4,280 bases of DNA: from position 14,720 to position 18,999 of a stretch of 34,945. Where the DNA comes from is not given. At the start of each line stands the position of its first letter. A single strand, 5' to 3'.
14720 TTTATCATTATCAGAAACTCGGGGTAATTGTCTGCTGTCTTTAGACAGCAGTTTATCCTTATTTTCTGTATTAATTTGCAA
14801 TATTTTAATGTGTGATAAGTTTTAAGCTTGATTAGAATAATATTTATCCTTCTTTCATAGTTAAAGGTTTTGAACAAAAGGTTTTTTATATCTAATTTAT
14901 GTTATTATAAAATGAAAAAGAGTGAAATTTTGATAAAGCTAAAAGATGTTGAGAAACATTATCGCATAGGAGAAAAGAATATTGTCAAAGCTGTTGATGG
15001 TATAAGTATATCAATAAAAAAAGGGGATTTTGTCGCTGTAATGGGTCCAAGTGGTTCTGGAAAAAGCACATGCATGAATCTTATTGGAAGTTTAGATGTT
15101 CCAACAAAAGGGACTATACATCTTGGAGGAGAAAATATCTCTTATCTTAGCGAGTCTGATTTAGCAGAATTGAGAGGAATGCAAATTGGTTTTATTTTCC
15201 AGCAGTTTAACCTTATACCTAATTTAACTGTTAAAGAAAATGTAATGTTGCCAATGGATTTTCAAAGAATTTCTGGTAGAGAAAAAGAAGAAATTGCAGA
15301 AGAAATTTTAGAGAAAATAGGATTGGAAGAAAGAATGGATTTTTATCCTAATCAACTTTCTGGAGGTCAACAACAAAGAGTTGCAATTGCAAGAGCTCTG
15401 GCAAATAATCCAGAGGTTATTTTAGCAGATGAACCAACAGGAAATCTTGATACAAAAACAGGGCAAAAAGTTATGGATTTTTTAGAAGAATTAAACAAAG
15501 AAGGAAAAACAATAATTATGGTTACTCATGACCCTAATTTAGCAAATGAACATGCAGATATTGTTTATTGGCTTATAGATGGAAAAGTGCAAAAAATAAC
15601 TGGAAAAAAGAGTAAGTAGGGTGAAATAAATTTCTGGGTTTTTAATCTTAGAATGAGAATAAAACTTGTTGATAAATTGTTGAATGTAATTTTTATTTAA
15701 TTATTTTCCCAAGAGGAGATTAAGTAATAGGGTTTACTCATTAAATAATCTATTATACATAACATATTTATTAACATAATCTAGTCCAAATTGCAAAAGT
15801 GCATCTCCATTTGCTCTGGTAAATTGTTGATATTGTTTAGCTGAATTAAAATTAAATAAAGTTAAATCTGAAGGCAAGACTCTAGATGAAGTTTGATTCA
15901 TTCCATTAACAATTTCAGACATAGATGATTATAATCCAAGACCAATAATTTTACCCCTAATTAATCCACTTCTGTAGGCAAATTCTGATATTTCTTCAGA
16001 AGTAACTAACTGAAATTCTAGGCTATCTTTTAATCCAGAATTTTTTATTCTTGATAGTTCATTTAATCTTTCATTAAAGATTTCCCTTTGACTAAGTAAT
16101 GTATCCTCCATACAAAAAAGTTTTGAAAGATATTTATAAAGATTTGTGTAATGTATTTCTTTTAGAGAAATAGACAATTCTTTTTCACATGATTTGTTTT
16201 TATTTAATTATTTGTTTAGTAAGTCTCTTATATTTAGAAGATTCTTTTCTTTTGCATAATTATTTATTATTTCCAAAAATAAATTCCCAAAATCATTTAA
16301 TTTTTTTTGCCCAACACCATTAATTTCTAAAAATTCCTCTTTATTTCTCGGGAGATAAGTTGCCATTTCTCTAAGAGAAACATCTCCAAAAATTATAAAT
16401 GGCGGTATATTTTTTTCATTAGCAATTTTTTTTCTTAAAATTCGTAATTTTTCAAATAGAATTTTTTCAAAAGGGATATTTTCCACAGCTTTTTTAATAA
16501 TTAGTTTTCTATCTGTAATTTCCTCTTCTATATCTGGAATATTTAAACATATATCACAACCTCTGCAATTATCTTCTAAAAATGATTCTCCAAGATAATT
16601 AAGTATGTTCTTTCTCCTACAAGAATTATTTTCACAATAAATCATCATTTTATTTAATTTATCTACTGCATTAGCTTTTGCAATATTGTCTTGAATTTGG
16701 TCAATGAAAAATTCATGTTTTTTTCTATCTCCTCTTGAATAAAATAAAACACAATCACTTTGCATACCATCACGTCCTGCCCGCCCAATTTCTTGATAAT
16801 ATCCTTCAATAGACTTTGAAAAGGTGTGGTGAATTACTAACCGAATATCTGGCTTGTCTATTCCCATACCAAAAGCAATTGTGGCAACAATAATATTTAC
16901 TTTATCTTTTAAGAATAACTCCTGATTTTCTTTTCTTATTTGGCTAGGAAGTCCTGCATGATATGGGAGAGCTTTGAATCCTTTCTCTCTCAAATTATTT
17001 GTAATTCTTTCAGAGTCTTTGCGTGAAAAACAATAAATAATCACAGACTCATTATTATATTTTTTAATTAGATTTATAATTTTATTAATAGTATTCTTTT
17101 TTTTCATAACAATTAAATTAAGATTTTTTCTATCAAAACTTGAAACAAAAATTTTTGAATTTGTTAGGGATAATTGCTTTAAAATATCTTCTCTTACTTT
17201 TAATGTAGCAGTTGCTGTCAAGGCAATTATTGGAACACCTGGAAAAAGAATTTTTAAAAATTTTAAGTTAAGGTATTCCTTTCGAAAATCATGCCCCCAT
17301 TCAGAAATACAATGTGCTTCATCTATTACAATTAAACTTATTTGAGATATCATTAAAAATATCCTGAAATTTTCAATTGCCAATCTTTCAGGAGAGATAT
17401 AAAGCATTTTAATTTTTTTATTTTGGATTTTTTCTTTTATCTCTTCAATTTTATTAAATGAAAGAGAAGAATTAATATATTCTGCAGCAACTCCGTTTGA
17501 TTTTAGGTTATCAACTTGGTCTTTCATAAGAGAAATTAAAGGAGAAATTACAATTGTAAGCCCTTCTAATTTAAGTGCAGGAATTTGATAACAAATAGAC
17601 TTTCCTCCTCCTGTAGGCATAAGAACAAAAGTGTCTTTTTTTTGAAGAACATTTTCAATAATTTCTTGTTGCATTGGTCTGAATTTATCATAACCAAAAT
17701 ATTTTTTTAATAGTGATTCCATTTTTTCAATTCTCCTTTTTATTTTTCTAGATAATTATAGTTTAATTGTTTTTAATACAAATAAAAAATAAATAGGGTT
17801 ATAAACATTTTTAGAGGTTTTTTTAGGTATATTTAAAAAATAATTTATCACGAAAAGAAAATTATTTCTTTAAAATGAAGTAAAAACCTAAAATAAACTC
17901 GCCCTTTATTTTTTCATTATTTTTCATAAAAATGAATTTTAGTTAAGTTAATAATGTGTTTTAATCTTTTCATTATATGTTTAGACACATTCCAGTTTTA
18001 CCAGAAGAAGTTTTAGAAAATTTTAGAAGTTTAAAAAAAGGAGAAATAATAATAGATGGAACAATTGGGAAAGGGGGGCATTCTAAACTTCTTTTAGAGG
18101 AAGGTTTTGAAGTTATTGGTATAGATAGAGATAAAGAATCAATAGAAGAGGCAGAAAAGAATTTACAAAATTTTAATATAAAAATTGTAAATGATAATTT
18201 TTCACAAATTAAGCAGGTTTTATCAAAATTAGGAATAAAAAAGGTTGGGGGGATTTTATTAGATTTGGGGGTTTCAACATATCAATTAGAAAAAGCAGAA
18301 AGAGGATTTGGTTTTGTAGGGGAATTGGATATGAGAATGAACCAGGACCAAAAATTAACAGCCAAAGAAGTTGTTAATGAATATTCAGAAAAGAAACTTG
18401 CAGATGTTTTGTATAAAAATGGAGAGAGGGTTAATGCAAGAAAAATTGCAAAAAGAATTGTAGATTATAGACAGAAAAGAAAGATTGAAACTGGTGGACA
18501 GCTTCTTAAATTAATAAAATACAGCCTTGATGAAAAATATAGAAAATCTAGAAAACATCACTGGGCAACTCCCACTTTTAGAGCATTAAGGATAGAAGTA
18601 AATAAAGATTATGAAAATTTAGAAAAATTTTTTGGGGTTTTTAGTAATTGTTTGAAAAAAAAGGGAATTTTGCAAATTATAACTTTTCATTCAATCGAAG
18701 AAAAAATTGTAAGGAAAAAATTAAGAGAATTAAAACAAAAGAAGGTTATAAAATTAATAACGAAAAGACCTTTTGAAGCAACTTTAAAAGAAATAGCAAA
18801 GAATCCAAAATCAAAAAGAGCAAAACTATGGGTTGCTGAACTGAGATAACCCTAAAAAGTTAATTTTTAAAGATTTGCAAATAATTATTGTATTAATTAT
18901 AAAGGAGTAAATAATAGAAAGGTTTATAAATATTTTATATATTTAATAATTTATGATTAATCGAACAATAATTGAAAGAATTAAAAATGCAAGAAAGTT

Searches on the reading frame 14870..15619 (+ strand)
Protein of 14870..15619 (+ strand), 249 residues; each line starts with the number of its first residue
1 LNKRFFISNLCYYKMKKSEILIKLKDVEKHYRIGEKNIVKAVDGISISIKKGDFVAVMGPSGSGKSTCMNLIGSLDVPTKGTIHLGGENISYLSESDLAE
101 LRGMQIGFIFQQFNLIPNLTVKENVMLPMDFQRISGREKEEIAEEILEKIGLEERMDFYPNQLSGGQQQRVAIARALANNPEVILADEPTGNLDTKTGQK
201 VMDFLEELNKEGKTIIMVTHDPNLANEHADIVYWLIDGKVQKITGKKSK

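Call 8: search_protein_families(library=pfam, proteins=[window:14870-15619:+], max_evalue=0.001)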
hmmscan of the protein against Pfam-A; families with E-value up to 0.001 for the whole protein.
window:14870-15619:+ (249 aa): 3 families
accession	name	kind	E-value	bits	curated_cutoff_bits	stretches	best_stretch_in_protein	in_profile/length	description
PF00005.33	ABC_tran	-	1e-35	123.8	25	1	43-190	2-136/137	ABC transporter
PF02463.25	SMC_N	-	2.8e-07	30.6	40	1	52-228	24-205/220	RecF/RecN/SMC N terminal domain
PF13304.12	AAA_21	-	8.5e-07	29.8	27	1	138-225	217-303/304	AAA domain, putative AbiEii toxin, Type IV TA system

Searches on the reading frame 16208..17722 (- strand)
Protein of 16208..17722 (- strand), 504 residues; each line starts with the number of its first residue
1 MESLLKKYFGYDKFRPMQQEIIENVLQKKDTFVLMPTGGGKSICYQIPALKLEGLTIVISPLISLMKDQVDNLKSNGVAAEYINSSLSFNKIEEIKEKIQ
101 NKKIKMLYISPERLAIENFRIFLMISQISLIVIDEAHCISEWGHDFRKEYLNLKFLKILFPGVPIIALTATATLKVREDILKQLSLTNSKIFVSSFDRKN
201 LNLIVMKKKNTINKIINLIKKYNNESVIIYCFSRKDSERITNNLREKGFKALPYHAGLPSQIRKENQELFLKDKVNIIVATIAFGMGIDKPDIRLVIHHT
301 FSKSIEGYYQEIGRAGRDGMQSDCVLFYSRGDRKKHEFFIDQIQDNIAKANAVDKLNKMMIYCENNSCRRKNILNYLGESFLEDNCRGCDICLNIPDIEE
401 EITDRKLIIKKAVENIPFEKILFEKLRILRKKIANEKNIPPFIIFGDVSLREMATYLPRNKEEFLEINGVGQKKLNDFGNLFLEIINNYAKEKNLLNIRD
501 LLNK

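Call 8: search_protein_families(library=pfam, proteins=[window:16208-17722:-], max_evalue=0.001)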
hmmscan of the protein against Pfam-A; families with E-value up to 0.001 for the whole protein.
window:16208-17722:- (504 aa): 6 families
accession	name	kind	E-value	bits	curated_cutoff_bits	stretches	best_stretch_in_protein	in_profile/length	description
PF00270.35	DEAD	-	1.9e-30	106.2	26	1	15-178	1-165/167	DEAD/DEAH box helicase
PF00271.37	Helicase_C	-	1.8e-25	89.7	23.5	1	212-319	3-110/110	Helicase conserved C-terminal domain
PF00570.28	HRDC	-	4.2e-22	78.3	23.8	1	422-486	4-68/68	HRDC domain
PF16124.10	RecQ_Zn_bind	-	2e-16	60.9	25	1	331-393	2-66/66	RecQ zinc-binding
PF04851.21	ResIII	-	1.1e-09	38.8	22.5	1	13-171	3-161/164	Type III restriction enzyme, res subunit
PF11408.13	Helicase_Sgs1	-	6.5e-06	26.5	22.2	1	421-493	7-78/80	Sgs1 RecQ helicase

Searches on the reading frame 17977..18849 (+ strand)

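Call 8: search_protein_families(library=pfam, proteins=[window:17977-18849:+], max_evalue=0.001)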
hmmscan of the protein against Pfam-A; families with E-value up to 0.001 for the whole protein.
window:17977-18849:+ (290 aa): 3 families
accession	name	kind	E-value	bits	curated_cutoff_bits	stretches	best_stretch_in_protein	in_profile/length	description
PF01795.25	Methyltransf_5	-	3.4e-85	286.7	27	1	2-288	2-307/309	MraW methylase family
PF13847.12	Methyltransf_31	-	1.5e-06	28.4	27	1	20-75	2-58/145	Methyltransferase domain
PF13649.12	Methyltransf_25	-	0.00012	23.1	27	1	26-79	2-59/97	Methyltransferase domain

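Call 86: search_protein_families(library=ncbifam, proteins=[window:17977-18849:+], max_evalue=0.00001)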
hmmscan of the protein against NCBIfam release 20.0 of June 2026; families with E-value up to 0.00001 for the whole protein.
window:17977-18849:+ (290 aa): 2 families
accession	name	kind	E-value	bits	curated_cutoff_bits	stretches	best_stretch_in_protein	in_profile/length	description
TIGR00006.1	TIGR00006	equivalog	1.6e-83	280.7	154.3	1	2-288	5-308/310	16S rRNA (cytosine(1402)-N(4))-methyltransferase RsmH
NF053511.1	tRNA_U34_MnmM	equivalog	3.6e-06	26.7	135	0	18-98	14-97/183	tRNA 5-(aminomethyl)-2-thiouridylate-methyltransferase MnmM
